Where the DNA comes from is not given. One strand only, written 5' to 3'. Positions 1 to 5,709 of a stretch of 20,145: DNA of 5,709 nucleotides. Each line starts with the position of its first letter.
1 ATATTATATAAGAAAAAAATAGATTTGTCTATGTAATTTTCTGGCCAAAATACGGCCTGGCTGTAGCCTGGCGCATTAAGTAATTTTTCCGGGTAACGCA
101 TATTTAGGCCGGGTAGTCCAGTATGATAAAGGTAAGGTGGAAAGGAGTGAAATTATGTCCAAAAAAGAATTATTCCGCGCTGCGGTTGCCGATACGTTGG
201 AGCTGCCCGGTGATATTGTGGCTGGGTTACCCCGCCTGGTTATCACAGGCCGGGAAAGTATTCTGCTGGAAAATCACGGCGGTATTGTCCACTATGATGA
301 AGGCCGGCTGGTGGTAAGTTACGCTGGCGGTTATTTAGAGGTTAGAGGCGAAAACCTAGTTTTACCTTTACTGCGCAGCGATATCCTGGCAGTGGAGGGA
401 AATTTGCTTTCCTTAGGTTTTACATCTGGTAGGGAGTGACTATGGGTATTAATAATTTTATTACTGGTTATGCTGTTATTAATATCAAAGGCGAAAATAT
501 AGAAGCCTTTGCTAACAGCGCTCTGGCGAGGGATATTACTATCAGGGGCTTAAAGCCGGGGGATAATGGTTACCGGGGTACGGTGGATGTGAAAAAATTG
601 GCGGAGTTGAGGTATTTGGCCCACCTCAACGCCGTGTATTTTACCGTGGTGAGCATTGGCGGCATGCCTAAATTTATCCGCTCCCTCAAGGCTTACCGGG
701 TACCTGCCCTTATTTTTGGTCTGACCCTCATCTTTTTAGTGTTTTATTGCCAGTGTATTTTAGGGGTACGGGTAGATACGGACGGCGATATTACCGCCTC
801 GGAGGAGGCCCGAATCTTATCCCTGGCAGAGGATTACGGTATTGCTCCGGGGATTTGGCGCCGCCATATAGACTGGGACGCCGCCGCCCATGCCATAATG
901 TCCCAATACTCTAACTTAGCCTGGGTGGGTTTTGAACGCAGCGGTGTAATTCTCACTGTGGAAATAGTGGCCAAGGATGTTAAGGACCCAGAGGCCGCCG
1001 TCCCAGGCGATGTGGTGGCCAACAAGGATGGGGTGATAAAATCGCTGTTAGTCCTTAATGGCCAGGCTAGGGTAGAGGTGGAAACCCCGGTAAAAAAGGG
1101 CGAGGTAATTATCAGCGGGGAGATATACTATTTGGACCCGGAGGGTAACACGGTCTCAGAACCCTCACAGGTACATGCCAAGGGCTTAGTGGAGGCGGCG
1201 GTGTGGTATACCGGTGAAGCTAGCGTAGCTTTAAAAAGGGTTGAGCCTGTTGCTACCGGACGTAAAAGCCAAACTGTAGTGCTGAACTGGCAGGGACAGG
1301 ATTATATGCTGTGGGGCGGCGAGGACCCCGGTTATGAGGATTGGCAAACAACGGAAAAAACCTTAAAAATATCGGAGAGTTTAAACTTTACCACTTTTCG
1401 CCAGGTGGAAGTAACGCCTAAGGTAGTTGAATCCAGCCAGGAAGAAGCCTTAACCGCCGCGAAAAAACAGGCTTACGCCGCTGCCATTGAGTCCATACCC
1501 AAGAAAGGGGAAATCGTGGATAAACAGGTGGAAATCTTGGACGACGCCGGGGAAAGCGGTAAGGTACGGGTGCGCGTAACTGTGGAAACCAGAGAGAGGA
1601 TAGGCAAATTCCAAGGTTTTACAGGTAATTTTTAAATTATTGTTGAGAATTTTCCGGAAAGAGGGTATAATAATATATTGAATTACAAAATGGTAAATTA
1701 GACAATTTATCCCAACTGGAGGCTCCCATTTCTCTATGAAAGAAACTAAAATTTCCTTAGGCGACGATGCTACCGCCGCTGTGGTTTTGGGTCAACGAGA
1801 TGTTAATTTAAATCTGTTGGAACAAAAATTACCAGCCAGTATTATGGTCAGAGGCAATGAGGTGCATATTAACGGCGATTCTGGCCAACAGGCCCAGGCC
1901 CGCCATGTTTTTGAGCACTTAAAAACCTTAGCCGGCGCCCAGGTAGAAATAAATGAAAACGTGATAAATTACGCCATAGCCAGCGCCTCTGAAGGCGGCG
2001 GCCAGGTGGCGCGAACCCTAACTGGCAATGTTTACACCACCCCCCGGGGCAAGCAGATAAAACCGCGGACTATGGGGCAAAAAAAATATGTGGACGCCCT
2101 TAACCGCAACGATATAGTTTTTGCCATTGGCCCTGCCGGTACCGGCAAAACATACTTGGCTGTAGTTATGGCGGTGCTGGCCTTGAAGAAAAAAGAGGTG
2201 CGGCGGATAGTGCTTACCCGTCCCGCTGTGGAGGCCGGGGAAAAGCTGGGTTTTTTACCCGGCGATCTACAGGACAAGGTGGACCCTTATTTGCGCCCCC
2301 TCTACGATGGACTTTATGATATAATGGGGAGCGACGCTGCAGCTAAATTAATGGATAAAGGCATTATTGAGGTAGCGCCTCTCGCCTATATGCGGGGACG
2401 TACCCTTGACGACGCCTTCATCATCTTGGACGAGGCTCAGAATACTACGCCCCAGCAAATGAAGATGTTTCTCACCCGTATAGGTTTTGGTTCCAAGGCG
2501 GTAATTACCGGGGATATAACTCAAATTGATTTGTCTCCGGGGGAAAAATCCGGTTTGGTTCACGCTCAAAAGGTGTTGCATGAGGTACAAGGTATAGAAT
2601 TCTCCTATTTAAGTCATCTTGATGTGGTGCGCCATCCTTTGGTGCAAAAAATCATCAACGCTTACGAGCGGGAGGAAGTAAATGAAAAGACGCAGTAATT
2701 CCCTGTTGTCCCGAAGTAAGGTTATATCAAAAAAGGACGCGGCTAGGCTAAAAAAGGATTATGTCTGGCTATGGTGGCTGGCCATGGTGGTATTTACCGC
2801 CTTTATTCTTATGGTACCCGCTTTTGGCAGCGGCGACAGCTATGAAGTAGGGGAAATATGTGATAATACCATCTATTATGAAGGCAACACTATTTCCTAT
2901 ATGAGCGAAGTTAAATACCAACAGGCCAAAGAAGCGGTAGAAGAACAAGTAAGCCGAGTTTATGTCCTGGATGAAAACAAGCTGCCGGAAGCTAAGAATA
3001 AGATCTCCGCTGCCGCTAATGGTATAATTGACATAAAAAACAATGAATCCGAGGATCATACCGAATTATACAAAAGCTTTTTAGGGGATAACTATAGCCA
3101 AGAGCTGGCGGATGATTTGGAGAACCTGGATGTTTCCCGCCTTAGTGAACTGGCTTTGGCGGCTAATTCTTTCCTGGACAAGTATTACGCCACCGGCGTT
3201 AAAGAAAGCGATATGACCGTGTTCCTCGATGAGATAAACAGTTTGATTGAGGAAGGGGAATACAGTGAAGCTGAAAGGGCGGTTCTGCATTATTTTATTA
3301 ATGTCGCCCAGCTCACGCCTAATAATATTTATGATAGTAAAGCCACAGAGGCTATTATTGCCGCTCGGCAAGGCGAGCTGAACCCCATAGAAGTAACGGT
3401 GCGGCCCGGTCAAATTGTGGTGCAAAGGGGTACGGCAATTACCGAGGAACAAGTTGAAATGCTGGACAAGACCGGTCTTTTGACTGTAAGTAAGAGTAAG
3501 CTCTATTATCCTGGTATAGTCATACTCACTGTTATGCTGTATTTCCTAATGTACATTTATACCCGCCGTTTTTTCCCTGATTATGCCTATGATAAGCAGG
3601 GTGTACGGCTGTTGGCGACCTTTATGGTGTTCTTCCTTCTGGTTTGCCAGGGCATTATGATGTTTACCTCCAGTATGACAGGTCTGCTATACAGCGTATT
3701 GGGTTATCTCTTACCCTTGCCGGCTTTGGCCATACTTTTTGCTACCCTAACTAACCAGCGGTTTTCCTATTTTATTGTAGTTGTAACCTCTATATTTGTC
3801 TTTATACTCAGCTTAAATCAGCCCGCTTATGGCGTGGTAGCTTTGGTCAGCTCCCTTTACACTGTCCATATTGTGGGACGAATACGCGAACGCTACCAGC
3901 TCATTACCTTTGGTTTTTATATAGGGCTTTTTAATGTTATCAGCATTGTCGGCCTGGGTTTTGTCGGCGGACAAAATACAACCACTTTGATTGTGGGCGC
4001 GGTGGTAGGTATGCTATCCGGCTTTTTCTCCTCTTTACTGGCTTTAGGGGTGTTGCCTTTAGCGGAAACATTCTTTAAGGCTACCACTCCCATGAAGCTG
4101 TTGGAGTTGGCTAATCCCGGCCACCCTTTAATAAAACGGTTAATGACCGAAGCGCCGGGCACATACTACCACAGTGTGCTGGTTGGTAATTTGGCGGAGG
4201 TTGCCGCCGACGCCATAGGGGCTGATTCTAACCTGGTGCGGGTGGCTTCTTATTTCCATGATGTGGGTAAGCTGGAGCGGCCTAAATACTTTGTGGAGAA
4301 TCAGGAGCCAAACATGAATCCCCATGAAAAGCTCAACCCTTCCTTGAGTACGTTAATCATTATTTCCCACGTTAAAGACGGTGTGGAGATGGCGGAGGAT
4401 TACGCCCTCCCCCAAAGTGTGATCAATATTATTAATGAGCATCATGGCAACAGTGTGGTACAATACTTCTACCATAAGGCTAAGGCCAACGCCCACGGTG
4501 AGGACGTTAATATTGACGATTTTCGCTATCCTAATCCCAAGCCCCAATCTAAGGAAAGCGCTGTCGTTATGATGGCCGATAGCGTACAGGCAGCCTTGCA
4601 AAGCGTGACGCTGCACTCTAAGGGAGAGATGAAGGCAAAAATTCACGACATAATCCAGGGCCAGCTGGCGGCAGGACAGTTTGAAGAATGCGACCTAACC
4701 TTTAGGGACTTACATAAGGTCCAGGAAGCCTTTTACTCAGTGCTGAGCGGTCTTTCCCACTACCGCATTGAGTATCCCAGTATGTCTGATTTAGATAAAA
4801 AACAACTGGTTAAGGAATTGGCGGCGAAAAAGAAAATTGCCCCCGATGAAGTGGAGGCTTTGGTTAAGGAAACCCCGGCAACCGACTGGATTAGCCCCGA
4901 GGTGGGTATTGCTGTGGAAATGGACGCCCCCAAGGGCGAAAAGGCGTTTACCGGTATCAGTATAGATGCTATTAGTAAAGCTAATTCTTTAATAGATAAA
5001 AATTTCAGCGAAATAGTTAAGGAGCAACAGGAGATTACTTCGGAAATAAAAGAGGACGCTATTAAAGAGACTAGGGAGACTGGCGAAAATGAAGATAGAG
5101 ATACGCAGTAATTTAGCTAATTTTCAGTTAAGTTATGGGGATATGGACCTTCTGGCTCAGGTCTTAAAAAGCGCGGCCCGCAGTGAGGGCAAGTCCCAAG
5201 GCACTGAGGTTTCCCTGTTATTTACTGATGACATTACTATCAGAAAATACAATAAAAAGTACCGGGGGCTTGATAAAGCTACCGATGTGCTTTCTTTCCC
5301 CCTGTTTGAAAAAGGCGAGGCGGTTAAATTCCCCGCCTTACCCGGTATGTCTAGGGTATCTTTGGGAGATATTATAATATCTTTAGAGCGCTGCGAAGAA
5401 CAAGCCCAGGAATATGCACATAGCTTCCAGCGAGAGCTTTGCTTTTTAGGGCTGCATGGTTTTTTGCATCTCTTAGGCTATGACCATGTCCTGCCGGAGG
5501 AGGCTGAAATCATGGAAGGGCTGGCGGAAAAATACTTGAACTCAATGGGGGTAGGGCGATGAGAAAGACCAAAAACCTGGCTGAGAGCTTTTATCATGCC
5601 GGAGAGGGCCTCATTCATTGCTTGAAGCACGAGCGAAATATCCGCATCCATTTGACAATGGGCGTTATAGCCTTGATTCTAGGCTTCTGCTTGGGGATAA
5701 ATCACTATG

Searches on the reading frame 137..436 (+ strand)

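Call 5: search_protein_families(library=pfam, proteins=[window:137-436:+])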
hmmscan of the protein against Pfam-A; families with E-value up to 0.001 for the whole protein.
window:137-436:+ (100 aa): 1 family
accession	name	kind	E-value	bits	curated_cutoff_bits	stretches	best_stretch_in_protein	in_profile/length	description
PF07873.16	YabP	-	8.4e-13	48.4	27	1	32-94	1-63/64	YabP family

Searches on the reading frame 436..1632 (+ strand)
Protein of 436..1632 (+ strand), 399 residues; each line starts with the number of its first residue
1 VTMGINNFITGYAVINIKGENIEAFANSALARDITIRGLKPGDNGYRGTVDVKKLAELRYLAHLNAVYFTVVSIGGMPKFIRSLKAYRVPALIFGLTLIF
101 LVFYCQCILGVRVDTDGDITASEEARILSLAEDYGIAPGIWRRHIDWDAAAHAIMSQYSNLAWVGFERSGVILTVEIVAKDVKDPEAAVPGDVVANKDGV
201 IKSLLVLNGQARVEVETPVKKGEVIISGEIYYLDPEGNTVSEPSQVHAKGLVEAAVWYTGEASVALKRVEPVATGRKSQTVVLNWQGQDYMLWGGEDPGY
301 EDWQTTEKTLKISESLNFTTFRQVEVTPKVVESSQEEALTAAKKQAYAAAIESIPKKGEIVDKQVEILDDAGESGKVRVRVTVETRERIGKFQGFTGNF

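Call 5: search_protein_families(library=pfam, proteins=[window:436-1632:+])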
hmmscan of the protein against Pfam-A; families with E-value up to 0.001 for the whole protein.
window:436-1632:+ (399 aa): 1 family
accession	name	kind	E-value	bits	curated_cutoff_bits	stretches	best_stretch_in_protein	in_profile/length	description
PF06898.16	YqfD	-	8.6e-76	255.7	25.2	1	7-389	1-379/379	Putative stage IV sporulation protein YqfD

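Call 65: list_cluster_members(proteins=[window:436-1632:+, window:2682-5108:+, window:5559-5924:+, window:5953-7029:+, window:15259-16143:+, window:17592-17981:-, window:17986-18777:-, window:137-436:+, window:11655-12080:-, window:16943-17599:-])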
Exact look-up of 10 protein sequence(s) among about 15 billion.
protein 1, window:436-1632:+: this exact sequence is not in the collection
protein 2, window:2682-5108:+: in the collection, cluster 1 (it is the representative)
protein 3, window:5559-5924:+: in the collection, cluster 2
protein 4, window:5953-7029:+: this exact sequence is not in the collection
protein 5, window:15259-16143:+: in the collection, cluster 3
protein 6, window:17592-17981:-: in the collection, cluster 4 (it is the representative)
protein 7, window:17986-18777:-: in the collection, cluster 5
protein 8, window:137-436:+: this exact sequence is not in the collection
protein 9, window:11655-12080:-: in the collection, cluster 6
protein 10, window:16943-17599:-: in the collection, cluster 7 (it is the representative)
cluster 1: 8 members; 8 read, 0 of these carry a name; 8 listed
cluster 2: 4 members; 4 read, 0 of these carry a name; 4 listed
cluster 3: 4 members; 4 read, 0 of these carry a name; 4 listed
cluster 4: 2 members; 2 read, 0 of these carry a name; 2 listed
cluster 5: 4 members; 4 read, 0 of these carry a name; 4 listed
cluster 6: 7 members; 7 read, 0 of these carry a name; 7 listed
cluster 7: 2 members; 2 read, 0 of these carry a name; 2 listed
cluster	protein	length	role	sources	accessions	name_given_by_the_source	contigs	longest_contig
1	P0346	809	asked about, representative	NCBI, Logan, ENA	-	-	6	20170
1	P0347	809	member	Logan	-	-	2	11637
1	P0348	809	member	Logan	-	-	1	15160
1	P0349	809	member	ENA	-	-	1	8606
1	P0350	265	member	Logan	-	-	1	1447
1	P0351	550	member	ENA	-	-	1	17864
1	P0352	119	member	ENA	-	-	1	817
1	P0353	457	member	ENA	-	-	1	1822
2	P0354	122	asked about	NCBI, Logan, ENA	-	-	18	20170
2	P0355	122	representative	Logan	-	-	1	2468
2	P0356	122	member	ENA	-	-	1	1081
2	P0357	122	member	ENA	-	-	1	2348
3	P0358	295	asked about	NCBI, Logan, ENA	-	-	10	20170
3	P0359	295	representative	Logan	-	-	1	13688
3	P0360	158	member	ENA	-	-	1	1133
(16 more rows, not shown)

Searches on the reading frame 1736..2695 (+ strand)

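Call 5: search_protein_families(library=pfam, proteins=[window:1736-2695:+])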
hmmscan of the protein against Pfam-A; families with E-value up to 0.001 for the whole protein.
window:1736-2695:+ (320 aa): 7 families
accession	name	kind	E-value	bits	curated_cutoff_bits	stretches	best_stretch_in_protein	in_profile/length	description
PF02562.22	PhoH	-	3.4e-99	330.9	27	1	107-311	1-205/205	PhoH-like protein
PF13245.12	AAA_19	-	1e-07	32.6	25.1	1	115-264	1-129/134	AAA domain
PF13604.12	AAA_30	-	9.1e-07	29.2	27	1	114-264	5-128/191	AAA domain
PF00270.35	DEAD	-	0.00016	21.9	26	0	114-163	3-53/167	DEAD/DEAH box helicase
PF05707.18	Zot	-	0.00022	21.2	20.3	0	127-159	2-33/197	Zonular occludens toxin (Zot)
PF01695.23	IstB_IS21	-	0.0003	20.8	24.1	1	111-152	78-119/238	IstB-like ATP binding protein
PF20720.3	nSTAND3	-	0.00072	19.7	27.2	0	114-156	6-49/155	Novel STAND NTPase 3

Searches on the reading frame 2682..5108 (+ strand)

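Call 5: search_protein_families(library=pfam, proteins=[window:2682-5108:+])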
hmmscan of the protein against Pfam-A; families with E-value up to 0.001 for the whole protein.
window:2682-5108:+ (809 aa): 3 families
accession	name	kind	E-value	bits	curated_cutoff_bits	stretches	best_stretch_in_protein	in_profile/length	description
PF07698.17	7TM-7TMR_HD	-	5.9e-30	105.1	29.4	1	278-469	6-190/190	7TM receptor with intracellular HD hydrolase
PF07697.16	7TMR-HDED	-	2.1e-25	90.5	27.6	1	56-267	2-223/224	7TM-HD extracellular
PF01966.28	HD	-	1.1e-18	68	22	1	494-637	1-115/116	HD domain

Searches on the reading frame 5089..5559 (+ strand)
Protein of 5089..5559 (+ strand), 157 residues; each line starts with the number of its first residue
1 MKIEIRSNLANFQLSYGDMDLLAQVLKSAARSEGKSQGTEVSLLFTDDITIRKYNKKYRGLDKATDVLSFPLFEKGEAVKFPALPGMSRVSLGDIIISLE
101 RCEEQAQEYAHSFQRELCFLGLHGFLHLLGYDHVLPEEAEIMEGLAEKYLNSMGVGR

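Call 5: search_protein_families(library=pfam, proteins=[window:5089-5559:+])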
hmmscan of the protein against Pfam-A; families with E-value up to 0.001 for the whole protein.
window:5089-5559:+ (157 aa): 1 family
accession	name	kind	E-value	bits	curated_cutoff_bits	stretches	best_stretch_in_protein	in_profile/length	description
PF02130.23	YbeY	-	7.2e-42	142.7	25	1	20-152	9-128/129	Endoribonuclease YbeY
